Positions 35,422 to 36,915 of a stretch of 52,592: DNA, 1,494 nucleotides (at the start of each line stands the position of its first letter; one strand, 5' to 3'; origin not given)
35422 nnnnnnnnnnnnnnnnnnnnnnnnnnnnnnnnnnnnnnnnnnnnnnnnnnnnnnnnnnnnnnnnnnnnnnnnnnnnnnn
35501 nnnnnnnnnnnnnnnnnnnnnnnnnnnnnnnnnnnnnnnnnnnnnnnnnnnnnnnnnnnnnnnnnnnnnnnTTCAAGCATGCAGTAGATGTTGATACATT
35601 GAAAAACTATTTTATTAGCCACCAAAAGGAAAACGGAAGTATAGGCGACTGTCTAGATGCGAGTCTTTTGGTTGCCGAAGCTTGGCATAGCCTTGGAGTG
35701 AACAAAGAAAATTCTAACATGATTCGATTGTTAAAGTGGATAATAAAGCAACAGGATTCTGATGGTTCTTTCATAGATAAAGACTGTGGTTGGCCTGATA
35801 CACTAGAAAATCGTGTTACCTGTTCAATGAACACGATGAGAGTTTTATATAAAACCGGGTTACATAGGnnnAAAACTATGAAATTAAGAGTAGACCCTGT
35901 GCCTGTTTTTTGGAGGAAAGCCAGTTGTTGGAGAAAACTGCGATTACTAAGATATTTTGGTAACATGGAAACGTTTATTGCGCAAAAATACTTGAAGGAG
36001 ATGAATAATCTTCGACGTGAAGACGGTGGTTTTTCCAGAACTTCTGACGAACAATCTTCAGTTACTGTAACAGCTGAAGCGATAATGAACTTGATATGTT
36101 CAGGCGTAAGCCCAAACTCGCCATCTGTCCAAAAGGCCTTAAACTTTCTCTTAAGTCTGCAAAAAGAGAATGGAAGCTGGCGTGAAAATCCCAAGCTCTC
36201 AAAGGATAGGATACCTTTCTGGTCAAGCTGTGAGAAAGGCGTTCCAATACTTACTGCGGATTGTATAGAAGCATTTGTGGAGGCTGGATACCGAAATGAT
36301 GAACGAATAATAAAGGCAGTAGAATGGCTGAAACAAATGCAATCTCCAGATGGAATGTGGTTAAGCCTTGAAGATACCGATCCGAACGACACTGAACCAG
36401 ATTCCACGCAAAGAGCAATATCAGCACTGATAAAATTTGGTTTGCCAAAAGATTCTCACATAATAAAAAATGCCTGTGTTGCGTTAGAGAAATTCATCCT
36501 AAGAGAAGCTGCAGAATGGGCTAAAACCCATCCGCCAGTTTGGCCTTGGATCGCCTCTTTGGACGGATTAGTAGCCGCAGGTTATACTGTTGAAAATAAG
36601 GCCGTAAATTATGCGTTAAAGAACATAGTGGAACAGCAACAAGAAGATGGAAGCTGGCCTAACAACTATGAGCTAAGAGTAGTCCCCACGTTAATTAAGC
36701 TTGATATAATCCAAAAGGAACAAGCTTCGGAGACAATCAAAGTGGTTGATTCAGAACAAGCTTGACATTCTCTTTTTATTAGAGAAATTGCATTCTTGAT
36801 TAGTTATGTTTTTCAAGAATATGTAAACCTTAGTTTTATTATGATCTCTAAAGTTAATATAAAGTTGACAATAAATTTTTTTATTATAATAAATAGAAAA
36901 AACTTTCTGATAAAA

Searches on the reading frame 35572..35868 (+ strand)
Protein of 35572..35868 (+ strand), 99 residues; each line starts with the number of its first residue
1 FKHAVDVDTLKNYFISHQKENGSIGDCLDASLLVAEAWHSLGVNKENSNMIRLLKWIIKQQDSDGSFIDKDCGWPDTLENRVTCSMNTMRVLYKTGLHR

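Call 57: search_solved_structures(query=window:35572-35868:+, max_evalue=10, show_alignments=5)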
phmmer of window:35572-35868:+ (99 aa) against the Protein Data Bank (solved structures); distinct sequences matched with E-value up to 10: 5.
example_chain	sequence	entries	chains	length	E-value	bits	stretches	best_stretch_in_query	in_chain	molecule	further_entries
3sqc_A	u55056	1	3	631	0.0034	20.6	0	24-67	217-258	SQUALENE--HOPENE CYCLASE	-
2sqc_A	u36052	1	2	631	0.0037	20.5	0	24-67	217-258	SQUALENE-HOPENE CYCLASE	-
1gsz_A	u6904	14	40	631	0.0047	20.2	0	24-67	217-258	SQUALENE--HOPENE CYCLASE | SQUALENE-HOPENE CYCLASE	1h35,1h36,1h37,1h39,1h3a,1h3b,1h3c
8gmn_A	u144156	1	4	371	0.64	13.3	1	41-81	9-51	Complement C1s subcomponent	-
7qca_LU0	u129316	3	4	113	0.78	13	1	6-60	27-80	60S ribosomal protein L22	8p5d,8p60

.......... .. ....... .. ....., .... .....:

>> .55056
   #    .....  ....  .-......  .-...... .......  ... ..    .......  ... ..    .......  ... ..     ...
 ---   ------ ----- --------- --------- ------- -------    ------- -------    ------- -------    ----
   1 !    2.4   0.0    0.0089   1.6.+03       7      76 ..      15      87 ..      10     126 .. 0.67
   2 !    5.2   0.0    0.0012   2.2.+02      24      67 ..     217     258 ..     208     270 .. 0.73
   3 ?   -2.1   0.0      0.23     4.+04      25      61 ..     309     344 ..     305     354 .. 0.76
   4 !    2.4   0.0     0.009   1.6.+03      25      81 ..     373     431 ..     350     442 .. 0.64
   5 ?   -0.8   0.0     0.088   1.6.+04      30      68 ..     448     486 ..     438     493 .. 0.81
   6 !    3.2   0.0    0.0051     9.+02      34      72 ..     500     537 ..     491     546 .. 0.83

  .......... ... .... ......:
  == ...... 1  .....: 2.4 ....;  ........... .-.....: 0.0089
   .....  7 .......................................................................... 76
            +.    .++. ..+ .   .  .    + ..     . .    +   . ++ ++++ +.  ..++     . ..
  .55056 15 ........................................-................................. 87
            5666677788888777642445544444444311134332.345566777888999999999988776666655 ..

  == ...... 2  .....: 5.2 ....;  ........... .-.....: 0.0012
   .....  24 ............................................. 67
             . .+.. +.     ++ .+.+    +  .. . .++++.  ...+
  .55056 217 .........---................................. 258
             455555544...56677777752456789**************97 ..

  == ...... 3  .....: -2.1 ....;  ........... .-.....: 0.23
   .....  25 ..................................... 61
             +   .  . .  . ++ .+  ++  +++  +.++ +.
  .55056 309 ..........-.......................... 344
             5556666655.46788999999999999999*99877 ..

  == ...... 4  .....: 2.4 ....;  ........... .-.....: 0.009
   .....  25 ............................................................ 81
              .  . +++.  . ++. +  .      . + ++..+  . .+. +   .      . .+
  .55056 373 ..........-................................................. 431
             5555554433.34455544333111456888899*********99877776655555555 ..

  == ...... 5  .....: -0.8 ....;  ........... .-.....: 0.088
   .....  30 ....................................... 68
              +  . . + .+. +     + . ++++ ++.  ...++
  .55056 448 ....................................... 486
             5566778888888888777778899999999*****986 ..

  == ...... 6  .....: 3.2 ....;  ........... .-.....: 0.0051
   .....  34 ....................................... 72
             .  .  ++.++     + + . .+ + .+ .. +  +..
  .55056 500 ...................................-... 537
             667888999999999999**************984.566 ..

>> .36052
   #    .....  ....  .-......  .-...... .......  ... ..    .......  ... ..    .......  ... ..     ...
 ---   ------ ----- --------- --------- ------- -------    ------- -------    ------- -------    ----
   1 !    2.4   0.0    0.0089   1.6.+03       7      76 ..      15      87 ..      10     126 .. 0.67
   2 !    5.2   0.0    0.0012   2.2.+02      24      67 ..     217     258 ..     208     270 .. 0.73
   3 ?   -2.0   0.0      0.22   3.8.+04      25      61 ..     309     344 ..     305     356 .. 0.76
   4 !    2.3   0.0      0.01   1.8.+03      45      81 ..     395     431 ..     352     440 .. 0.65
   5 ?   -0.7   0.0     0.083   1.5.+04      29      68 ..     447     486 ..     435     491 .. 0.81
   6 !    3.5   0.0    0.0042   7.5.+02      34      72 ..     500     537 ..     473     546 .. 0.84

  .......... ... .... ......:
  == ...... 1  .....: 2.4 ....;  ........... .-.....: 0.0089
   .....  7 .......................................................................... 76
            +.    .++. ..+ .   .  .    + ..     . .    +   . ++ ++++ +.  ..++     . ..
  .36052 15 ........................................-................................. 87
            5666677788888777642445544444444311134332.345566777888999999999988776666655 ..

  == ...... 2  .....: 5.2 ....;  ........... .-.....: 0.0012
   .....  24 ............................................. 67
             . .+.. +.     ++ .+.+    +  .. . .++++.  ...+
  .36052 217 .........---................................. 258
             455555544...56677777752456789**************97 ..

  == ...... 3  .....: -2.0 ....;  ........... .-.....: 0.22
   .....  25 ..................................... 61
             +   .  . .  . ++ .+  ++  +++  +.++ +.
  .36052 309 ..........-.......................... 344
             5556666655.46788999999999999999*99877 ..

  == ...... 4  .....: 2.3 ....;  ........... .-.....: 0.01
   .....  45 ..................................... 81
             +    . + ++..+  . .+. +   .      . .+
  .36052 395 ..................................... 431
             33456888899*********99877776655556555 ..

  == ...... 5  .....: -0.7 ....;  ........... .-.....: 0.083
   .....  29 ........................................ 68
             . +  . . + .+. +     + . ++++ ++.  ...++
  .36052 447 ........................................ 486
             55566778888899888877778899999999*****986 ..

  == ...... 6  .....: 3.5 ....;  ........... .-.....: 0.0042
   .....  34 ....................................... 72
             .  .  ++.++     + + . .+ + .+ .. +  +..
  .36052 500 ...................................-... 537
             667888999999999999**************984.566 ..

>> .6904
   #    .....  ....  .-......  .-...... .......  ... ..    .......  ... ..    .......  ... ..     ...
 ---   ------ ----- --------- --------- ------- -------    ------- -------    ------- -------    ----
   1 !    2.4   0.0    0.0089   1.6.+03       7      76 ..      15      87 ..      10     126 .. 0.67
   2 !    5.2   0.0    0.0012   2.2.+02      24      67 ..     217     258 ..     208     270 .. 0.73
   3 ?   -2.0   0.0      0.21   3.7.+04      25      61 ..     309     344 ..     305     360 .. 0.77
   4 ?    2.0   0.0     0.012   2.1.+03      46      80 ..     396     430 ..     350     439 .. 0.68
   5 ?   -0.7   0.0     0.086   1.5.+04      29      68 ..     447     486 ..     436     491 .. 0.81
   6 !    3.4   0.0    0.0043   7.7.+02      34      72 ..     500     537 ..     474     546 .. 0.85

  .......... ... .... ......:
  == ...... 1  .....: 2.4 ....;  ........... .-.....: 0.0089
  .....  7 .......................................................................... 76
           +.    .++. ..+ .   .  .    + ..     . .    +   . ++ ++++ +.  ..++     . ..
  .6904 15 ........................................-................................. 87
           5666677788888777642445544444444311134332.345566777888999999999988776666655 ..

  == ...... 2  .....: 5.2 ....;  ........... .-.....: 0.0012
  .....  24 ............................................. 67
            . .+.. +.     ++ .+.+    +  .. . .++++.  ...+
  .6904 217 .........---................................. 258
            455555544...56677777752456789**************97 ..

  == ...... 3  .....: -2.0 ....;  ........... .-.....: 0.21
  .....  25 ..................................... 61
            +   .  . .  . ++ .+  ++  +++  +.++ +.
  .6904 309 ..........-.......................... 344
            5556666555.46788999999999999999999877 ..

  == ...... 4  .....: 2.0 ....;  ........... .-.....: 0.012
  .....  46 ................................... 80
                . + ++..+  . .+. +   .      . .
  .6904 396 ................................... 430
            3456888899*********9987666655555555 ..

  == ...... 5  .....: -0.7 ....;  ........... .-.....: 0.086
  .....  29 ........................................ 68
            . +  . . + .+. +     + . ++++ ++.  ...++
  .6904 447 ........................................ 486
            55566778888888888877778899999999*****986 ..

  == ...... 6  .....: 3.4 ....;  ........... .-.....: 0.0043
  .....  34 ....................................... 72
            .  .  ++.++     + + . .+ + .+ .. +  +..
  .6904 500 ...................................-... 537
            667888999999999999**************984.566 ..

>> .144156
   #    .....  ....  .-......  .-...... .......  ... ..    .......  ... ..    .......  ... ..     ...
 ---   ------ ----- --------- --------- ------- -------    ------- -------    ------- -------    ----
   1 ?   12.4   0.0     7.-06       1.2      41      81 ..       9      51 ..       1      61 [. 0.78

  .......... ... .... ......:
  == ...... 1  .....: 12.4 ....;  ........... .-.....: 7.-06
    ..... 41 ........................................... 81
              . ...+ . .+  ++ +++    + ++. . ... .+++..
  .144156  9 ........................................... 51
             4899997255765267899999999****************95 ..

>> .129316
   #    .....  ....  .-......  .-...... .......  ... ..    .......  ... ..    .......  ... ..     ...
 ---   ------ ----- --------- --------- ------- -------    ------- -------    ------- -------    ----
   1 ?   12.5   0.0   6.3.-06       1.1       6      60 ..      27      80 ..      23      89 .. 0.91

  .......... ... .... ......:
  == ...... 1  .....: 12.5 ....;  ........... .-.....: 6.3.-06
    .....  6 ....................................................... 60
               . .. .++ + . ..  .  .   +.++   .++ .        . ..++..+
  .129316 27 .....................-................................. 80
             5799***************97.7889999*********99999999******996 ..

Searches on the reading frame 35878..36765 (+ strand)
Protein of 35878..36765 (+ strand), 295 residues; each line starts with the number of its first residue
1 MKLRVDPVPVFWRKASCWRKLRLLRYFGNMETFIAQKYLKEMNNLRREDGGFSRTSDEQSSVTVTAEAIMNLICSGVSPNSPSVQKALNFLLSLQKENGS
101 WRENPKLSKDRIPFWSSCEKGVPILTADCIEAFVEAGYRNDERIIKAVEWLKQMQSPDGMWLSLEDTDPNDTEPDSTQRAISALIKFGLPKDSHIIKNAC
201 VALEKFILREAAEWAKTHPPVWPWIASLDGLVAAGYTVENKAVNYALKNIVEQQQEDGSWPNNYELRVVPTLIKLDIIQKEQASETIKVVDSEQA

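Call 3: search_protein_families(library=pfam, proteins=[window:35878-36765:+], max_evalue=0.1)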
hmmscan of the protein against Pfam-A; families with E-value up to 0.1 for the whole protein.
window:35878-36765:+ (295 aa): 5 families
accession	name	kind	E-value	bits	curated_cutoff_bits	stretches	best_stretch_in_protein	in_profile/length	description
PF13243.12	SQHop_cyclase_C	-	9.2e-14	51.6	26.1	3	57-104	241-287/319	Squalene-hopene cyclase C-terminal domain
PF13249.12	SQHop_cyclase_N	-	4.1e-10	39.8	26.2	1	23-93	35-105/291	Squalene-hopene cyclase N-terminal domain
PF07678.20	TED_complement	-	8.9e-09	35.3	22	1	32-108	63-140/312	A-macroglobulin TED domain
PF00432.27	Prenyltrans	-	7.1e-08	32.7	26.5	1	20-104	38-121/304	Prenyltransferase alpha-alpha toroid domain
PF09492.16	Pec_lyase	-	0.028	14.1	22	0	83-103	63-83/292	Pectic acid lyase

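Call 4: search_protein_families(library=ncbifam, proteins=[window:35878-36765:+], max_evalue=0.1)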
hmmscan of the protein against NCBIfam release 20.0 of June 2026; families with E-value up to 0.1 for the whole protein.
window:35878-36765:+ (295 aa): 6 families
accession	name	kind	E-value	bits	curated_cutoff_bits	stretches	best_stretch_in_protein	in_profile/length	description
TIGR01787.1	squalene_cyclas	subfamily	5.1e-15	55.1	322.7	3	57-104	542-590/622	squalene/oxidosqualene cyclases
TIGR03463.1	osq_cycl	subfamily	7.5e-15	54.2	851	2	45-161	489-602/634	2,3-oxidosqualene cyclase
TIGR01507.1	hopene_cyclase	equivalog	4.2e-11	42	431.1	1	66-162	506-601/640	squalene--hopene cyclase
NF053823.1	SCO2321_fam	equivalog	9.8e-11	41.2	300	2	126-194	104-168/405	SCO2321 family membrane protein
TIGR04277.1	squa_tetra_cyc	equivalog_domain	7.1e-05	21.5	500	0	59-103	434-478/624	tetrahymanol synthase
TIGR02474.1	pec_lyase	equivalog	0.077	12.6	189.8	0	81-103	67-89/295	pectate lyase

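Call 25: search_solved_structures(query=window:35878-36762:+, max_evalue=0.01, show_alignments=1)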
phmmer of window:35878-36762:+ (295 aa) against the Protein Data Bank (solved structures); distinct sequences matched with E-value up to 0.01: 4.
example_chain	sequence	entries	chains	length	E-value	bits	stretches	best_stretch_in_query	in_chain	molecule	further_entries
1gsz_A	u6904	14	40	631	2.2e-16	63.3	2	69-161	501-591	SQUALENE--HOPENE CYCLASE | SQUALENE-HOPENE CYCLASE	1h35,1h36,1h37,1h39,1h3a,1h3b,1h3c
3sqc_A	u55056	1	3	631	2.2e-16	63.3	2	69-161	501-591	SQUALENE--HOPENE CYCLASE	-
2sqc_A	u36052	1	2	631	3e-16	62.8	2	69-161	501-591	SQUALENE-HOPENE CYCLASE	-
8pak_A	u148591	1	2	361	0.0056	19.2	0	22-108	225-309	Squalene--hopene cyclase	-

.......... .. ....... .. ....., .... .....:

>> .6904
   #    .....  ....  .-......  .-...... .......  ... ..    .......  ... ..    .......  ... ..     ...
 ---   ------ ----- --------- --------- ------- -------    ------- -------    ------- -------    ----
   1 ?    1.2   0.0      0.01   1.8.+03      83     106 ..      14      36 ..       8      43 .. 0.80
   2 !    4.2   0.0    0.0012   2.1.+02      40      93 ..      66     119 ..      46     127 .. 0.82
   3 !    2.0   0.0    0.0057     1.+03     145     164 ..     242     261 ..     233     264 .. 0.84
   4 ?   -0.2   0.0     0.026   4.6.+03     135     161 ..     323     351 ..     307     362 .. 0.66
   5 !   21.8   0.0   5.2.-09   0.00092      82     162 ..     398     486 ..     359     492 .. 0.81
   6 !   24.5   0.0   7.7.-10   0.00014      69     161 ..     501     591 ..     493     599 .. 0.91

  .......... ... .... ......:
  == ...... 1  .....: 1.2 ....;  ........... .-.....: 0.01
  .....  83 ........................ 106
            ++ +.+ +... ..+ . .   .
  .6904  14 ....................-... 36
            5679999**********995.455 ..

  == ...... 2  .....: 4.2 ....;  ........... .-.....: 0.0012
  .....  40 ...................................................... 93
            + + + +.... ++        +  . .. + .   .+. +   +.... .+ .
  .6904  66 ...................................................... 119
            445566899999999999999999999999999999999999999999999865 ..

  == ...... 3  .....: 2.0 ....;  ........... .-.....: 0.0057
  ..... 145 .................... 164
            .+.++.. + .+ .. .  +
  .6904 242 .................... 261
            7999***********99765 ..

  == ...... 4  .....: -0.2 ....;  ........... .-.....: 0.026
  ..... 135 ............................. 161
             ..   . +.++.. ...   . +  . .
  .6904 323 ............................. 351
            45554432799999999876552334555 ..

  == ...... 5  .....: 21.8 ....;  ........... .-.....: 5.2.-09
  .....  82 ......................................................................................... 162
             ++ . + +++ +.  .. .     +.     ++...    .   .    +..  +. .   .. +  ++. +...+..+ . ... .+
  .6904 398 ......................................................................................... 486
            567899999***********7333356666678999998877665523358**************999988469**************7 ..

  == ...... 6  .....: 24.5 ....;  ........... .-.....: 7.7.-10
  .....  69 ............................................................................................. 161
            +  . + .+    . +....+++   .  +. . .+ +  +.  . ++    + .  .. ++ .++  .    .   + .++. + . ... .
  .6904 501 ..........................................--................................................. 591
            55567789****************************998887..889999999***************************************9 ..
